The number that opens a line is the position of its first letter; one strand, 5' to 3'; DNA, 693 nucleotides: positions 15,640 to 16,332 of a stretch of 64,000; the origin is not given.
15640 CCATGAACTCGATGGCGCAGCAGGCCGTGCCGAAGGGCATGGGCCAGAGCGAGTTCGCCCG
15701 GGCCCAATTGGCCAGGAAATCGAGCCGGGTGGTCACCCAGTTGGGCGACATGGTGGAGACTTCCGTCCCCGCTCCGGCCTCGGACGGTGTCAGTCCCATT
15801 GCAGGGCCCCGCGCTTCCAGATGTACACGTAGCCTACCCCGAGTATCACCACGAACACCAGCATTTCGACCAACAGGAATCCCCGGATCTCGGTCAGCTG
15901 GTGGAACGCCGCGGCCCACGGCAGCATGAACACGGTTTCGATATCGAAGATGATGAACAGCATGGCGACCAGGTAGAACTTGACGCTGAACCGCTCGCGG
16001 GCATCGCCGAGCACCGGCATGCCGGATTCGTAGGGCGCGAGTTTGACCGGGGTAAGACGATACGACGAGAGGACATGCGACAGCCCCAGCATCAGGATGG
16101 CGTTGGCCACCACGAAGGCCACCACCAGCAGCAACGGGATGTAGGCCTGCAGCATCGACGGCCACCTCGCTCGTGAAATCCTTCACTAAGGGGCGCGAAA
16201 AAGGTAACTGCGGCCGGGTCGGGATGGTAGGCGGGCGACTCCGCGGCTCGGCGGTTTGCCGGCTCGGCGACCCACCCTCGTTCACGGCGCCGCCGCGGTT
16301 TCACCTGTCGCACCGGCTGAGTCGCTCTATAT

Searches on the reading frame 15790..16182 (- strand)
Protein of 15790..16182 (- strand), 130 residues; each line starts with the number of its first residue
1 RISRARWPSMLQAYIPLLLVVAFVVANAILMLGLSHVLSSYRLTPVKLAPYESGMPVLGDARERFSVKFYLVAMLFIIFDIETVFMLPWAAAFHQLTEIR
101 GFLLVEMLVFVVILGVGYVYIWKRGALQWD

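Call 33: search_protein_families(library=pfam, proteins=[window:15790-16182:-], max_evalue=0.001)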
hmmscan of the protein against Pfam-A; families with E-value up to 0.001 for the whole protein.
window:15790-16182:- (130 aa): 1 family
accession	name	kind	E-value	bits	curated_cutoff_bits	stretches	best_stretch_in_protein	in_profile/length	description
PF00507.24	Oxidored_q4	-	6.8e-34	116.5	23.3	1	29-129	2-99/99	NADH-ubiquinone/plastoquinone oxidoreductase, chain 3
